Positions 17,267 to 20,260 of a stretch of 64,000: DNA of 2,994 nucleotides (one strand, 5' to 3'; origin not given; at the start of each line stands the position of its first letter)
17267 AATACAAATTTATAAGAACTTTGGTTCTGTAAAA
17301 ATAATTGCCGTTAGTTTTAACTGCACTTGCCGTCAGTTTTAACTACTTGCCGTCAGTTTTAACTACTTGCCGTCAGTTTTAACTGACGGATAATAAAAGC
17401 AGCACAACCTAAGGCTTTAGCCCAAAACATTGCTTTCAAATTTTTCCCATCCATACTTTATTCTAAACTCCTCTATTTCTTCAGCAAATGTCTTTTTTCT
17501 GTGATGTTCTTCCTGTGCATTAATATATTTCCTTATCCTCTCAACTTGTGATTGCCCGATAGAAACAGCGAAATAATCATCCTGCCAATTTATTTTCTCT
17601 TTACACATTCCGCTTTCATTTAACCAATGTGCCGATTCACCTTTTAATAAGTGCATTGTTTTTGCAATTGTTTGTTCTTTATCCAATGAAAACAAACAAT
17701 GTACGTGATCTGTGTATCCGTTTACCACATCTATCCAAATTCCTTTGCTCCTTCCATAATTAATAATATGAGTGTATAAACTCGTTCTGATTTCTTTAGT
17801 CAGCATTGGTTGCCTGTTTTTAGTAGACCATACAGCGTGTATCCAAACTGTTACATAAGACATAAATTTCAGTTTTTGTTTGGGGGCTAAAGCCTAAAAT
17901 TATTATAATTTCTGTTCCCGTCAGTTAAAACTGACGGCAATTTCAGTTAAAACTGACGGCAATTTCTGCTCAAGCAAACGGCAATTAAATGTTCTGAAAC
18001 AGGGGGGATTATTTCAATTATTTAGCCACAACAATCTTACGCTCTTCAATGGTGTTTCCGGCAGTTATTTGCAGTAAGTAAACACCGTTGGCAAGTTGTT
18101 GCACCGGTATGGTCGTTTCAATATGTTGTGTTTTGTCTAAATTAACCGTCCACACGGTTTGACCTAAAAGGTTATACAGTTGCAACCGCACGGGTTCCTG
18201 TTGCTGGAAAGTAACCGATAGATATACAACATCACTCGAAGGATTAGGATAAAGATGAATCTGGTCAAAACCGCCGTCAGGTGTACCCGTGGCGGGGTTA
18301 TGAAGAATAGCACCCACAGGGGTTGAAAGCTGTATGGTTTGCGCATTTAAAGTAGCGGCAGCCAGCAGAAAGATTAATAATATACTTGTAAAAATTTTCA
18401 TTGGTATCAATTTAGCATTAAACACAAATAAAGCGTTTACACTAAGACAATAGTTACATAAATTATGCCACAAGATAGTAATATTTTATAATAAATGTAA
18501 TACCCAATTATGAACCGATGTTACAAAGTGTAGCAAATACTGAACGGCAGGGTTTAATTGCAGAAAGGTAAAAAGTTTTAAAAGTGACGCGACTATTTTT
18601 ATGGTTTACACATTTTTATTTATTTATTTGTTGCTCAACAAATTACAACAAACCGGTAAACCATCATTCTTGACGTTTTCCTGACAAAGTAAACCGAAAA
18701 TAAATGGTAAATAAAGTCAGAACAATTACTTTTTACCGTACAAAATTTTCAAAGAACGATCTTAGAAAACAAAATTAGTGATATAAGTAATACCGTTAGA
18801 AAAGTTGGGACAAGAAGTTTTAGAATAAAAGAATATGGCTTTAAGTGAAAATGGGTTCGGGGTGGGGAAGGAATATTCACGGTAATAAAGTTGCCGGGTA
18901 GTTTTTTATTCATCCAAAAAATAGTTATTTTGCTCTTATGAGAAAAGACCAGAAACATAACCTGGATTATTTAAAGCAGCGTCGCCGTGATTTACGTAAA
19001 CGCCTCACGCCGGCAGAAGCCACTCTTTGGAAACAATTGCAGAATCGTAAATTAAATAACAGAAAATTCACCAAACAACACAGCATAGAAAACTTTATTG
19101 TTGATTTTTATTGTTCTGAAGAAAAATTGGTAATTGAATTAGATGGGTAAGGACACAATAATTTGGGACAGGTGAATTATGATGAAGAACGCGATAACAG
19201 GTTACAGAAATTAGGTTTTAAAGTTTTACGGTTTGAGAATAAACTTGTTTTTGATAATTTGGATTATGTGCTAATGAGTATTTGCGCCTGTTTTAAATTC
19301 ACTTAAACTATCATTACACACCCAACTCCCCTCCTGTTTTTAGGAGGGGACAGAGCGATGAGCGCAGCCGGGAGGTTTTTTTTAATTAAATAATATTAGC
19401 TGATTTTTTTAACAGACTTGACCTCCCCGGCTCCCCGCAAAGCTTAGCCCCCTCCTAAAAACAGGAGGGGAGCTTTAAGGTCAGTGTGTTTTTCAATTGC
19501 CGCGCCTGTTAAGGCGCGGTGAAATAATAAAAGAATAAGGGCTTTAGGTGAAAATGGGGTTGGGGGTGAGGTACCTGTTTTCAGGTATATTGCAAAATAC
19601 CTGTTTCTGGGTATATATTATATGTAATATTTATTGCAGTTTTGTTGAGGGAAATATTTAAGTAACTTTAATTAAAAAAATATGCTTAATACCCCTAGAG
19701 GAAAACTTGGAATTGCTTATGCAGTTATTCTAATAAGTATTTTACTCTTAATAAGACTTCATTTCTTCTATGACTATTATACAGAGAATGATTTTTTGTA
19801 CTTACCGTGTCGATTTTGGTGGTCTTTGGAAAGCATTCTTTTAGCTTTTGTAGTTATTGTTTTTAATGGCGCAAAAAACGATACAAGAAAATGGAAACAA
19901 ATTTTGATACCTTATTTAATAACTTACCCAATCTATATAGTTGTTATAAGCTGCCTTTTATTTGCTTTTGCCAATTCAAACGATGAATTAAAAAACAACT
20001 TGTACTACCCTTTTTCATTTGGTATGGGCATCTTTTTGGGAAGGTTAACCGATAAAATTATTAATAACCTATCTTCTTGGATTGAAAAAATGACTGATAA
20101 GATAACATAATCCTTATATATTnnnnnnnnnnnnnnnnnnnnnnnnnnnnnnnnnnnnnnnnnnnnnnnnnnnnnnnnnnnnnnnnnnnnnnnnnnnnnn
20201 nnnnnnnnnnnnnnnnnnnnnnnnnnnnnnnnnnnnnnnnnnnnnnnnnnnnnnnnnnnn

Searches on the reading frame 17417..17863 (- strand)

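Call 3: search_protein_families(library=pfam, proteins=[window:17417-17863:-], max_evalue=1)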
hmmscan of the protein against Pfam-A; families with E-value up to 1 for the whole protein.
window:17417-17863:- (148 aa): 2 families
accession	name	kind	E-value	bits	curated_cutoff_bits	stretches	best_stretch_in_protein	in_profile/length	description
PF01797.21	Y1_Tnp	-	1.5e-27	96.6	23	1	5-117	4-121/121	Transposase IS200 like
PF07140.17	IFNGR1_D2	-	0.008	16.8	28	1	28-84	40-96/108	Interferon gamma receptor (IFNGR1), D2 domain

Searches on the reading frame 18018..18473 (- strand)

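Call 3: search_protein_families(library=pfam, proteins=[window:18018-18473:-], max_evalue=1)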
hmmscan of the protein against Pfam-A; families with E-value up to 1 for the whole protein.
window:18018-18473:- (151 aa): 5 families
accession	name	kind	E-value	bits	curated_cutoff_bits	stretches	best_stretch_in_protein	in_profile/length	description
PF18962.6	Por_Secre_tail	-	6e-15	55.7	27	1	74-149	1-75/75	Secretion system C-terminal sorting domain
PF13585.12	CHU_C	-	0.0093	16.5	27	1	90-141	24-76/86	CHU_C Type IX secretion signal domain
PF23061.1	CUB_M02D8_5_2nd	-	0.061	14.1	30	1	74-122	19-70/114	M02D8_5-like, second CUB domain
PF03550.21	LolB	-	0.13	12.7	23.7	1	88-116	23-52/151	Outer membrane lipoprotein LolB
PF11589.14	DUF3244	-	0.13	12.7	25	1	84-138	32-85/96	Domain of unknown function (DUF3244)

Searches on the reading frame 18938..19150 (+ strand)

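Call 3: search_protein_families(library=pfam, proteins=[window:18938-19150:+], max_evalue=1)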
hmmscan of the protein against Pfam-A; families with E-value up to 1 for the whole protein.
window:18938-19150:+ (70 aa): 2 families
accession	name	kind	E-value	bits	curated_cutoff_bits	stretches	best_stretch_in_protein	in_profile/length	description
PF04480.18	DUF559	-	2.7e-19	69.5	20.6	1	12-70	3-61/109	Protein of unknown function (DUF559)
PF13013.11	F-box-like_2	-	0.052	14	21.6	1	2-46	54-102/107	F-box-like domain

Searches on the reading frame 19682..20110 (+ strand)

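Call 3: search_protein_families(library=pfam, proteins=[window:19682-20110:+], max_evalue=1)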
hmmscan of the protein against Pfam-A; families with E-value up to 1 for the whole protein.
window:19682-20110:+ (142 aa): 1 family
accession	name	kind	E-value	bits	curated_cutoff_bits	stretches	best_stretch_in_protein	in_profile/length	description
PF03303.18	WTF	-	0.021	15.1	25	1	17-101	131-199/224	WTF protein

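Call 4: search_protein_families(library=padloc, proteins=[window:19682-20110:+], max_evalue=1)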
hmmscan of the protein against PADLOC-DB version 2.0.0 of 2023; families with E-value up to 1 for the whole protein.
window:19682-20110:+ (142 aa): 0 families

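Call 5: search_protein_families(library=ncbifam, proteins=[window:19682-20110:+], max_evalue=1)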
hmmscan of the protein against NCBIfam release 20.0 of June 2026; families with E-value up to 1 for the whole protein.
window:19682-20110:+ (142 aa): 1 family
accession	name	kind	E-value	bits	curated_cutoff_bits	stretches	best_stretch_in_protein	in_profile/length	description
TIGR00834.1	ae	subfamily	0.049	11.6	599.45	1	21-64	433-476/900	anion exchange protein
